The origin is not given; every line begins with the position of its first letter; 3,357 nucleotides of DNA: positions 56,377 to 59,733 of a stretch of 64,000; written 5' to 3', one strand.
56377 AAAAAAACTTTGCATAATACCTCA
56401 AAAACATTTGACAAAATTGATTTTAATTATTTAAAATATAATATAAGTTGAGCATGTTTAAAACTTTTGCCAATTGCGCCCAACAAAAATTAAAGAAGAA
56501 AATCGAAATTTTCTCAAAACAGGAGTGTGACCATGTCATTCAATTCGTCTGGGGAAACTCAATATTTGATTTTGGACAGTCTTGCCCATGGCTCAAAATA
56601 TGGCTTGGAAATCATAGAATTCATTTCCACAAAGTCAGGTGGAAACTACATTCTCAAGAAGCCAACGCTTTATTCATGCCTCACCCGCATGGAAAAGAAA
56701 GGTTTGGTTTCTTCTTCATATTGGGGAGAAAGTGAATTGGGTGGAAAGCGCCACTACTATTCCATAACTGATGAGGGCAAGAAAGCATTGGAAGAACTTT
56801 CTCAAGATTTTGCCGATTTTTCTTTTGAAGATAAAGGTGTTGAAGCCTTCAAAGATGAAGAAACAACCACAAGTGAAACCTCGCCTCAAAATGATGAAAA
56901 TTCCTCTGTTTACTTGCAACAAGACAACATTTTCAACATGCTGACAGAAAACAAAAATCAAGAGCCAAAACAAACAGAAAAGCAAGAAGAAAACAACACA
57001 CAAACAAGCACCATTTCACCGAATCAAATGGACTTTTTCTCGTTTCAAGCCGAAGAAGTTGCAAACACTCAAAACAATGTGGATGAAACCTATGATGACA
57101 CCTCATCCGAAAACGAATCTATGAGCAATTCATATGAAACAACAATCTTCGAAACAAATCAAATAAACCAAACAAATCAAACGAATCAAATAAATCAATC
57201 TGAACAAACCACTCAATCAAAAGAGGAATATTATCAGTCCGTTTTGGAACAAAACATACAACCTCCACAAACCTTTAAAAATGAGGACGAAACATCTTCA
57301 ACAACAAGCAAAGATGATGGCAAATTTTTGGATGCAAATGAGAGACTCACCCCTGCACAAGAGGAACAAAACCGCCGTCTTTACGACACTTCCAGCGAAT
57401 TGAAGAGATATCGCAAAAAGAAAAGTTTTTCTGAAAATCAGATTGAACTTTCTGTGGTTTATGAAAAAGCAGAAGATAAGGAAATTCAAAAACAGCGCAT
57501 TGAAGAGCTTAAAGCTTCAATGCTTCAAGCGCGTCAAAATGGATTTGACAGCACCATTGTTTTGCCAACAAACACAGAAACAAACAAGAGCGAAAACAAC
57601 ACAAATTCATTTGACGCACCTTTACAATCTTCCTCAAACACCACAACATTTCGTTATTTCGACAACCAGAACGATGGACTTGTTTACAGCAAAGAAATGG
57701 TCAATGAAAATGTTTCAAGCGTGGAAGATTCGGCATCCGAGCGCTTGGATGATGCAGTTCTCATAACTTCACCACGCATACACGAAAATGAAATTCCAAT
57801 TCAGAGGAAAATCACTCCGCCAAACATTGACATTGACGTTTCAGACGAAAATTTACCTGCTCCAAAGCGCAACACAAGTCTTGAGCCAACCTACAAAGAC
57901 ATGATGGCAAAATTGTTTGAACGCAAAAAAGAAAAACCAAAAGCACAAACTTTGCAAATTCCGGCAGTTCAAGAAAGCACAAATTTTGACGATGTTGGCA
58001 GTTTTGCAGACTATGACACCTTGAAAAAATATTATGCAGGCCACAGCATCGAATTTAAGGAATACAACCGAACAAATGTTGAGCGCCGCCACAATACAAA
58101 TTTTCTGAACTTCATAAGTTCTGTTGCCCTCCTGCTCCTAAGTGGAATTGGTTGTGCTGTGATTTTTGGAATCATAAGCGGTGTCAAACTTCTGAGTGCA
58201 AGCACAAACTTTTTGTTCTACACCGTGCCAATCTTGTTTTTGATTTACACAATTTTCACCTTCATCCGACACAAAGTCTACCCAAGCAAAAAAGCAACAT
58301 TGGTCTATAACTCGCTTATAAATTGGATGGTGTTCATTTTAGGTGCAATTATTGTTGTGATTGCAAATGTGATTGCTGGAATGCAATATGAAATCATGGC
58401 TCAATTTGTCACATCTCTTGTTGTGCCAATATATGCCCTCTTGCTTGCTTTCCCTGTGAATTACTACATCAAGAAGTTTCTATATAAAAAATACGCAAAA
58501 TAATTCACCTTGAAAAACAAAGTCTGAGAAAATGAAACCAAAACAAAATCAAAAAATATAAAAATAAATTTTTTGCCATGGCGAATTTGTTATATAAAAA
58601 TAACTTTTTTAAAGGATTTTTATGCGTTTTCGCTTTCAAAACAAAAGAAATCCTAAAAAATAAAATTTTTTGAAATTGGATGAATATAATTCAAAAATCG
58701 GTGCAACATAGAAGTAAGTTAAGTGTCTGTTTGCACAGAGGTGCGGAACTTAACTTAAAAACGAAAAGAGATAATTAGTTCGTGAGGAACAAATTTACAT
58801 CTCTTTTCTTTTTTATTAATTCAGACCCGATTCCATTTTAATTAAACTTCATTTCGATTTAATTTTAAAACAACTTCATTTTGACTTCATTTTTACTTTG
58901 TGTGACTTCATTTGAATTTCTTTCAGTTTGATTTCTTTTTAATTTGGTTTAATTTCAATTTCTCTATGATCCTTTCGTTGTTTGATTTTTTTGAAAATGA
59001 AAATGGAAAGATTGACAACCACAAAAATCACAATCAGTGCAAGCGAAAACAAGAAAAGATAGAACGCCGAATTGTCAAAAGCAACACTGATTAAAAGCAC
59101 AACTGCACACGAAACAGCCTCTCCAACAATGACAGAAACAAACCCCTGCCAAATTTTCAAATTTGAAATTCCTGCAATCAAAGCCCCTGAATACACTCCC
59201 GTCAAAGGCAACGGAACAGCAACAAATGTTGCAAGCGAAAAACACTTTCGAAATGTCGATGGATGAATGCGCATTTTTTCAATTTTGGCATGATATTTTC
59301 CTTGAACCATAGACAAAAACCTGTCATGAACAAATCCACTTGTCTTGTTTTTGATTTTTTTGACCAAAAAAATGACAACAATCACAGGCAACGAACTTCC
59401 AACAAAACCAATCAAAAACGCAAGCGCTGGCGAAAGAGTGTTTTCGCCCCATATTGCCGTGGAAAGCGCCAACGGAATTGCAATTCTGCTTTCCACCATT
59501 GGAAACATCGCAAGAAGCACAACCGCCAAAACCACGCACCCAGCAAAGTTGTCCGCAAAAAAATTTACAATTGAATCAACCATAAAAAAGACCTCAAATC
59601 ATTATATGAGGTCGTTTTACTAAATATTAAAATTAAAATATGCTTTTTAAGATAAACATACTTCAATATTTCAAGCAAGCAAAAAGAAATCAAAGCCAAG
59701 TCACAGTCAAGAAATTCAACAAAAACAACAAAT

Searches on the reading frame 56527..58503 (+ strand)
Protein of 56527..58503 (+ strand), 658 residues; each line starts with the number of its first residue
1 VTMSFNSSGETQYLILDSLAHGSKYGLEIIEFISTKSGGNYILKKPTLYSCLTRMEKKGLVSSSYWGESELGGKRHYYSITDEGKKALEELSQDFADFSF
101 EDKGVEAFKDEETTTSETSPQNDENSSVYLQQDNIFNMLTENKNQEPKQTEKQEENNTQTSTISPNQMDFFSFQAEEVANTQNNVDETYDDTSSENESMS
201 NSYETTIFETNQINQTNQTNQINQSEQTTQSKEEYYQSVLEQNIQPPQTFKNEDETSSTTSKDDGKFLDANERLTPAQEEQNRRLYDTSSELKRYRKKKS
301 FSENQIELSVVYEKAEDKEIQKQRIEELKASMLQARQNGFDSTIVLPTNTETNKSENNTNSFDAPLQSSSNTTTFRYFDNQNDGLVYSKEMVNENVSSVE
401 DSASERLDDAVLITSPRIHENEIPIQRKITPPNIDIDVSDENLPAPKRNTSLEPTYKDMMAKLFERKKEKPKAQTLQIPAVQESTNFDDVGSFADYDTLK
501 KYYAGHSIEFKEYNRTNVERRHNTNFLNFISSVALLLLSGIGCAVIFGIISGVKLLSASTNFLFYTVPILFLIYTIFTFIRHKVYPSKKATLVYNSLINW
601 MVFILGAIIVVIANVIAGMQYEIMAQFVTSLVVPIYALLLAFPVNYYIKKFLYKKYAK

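Call 52: search_protein_families(library=pfam, proteins=[window:56527-58503:+], max_evalue=0.01)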
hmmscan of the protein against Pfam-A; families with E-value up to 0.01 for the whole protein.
window:56527-58503:+ (658 aa): 1 family
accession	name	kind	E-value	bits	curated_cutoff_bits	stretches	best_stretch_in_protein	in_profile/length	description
PF03551.20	PadR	-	5.5e-16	58.8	27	1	15-90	1-75/75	Transcriptional regulator PadR-like family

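Call 57: find_homologous_proteins(query=window:56527-58503:+, max_evalue=0.00001)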
Query window:56527-58503:+ (658 aa): 217 proteins with E <= 0.00001 among 8000 candidates; the best 120 are listed.
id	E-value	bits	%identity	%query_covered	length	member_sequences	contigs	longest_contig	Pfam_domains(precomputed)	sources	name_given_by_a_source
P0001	0.0e+0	1424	100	100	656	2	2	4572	PF03551.21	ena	-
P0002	9.2e-210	716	56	100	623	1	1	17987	PF03551.21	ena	-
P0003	4.6e-209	714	56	100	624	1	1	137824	PF03551.21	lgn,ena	-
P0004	5.3e-209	714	56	100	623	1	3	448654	PF03551.21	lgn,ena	-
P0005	5.8e-209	714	56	100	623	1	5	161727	PF03551.21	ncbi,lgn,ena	-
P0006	5.9e-209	714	56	100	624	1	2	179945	PF03551.21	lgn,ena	-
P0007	1.0e-208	713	56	100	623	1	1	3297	PF03551.21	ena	-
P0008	2.9e-208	711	56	100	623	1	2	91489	PF03551.21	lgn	-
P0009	4.4e-208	711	56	100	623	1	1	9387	PF03551.21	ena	-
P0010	8.1e-208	710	55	100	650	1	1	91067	PF03551.21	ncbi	-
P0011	8.6e-208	710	55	100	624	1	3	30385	PF03551.21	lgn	-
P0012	2.3e-207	708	56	100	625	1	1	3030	PF03551.21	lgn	-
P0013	2.7e-207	708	56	100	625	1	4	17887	PF03551.21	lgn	-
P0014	3.1e-207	708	56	100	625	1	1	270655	PF03551.21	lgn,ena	-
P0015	3.4e-207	708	56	100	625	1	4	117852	PF03551.21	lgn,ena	-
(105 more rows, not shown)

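Call 78: predict_structure(alignment_id=A2)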
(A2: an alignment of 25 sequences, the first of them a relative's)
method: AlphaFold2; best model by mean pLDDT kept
length: 656 residues; sequences in the alignment: 25
mean_pLDDT: 60.1   pTM: 0.29
mean pLDDT of the five models: 60.1, 58.0, 56.1, 55.6, 54.7
residues with pLDDT >= 90: 111; 70-90: 151; 50-70: 102; < 50: 292
segments of 3 or more residues with pLDDT < 50: 1-3, 102-162, 164-168, 170-224, 241-263, 302-312, 338-417, 420-437, 467-484, 510-517
pLDDT, mean of each block of 10 residues (from residue 1): 64 91 87 83 86 89 68 83 92 73 37 28 31 42 31 33 44 35 32 35 34 36 55 69 36 34 54 75 62 53 45 67 84 62 35 30 30 31 30 30 34 44 42 49 50 67 54 40 47 66 66 48 89 95 92 86 93 93 79 88 95 90 88 94 92 79
secondary structure, 60 per line:
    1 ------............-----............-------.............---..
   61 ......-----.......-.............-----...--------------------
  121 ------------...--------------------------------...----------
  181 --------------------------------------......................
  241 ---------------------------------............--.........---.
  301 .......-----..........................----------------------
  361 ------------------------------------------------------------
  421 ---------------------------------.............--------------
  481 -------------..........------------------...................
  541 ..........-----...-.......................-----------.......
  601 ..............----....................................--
elements in order (helices of 4 or more, strands of 3 or more residues): H7-18 H24-35 H43-55 E59-66 E72-78 H80-92 H219-240 H274-285 H288-296 H300-307 H313-338 H454-466 H494-503 H522-550 H560-582 H594-614 H619-654

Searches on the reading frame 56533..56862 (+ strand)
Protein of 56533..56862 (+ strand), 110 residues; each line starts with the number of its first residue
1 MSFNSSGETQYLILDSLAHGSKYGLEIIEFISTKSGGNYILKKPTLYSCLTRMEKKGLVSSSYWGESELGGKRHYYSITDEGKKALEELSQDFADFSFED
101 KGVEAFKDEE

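Call 67: search_solved_structures(query=window:56533-56862:+, max_evalue=0.01)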
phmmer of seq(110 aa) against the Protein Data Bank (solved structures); distinct sequences matched with E-value up to 0.01: 41.
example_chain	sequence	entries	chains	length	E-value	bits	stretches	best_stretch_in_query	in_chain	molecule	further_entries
9qbc_A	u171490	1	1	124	2.2e-16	63.1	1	7-89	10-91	PadR-family transcriptional regulator PadR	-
9qbd_A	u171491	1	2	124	1e-15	61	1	7-88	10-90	PadR-family transcriptional regulator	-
9h87_A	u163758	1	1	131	1.3e-13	54.2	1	7-104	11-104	Transcriptional regulator, PadR-like family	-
9h9y_A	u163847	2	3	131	2e-13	53.7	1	8-98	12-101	Transcriptional regulator, PadR-like family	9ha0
1xma_A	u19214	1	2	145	2e-13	53.7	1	8-91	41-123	Predicted transcriptional regulator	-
3f8b_A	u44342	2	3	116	3.1e-13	53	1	8-104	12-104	Transcriptional regulator, PadR-like family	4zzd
7qz5_A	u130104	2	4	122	3.6e-13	52.8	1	8-104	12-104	Transcriptional regulator, PadR-like family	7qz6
3f8c_A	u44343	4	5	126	3.9e-13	52.7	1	8-104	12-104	Transcriptional regulator, PadR-like family | Transcriptional regulator PadR family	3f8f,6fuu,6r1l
8qdh_A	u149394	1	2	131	4.1e-13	52.6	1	7-94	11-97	Transcriptional regulator, PadR-like family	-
6i8n_A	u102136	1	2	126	4.3e-13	52.6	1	8-104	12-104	Transcriptional regulator, PadR-like family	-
9h9w_A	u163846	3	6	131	4.8e-13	52.4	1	8-104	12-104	Transcriptional regulator, PadR-like family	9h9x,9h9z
9g51_A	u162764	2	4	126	5.2e-13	52.3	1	8-104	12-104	Transcriptional regulator, PadR-like family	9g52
8qdf_A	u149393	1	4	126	6.5e-13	52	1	8-102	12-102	Transcriptional regulator, PadR-like family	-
9wi9_A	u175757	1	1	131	1.1e-12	51.3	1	8-104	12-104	Transcriptional regulator, PadR-like family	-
9wi1_A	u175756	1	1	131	1.1e-12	51.3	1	8-103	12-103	Transcriptional regulator, PadR-like family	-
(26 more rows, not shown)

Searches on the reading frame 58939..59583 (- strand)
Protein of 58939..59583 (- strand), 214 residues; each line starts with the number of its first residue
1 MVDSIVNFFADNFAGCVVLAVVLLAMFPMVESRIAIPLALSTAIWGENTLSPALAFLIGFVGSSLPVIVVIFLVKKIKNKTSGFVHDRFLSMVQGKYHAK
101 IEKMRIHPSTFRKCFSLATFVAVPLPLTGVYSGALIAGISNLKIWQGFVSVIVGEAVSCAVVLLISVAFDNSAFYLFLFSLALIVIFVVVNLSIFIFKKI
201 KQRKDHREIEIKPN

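Call 52: search_protein_families(library=pfam, proteins=[window:58939-59583:-], max_evalue=0.01)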
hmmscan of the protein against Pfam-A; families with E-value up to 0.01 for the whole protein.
window:58939-59583:- (214 aa): 1 family
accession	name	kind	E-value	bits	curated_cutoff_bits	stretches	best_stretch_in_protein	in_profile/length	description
PF06695.16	Sm_multidrug_ex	-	1.7e-20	74.3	30.7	1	31-161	1-121/121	Putative small multi-drug export protein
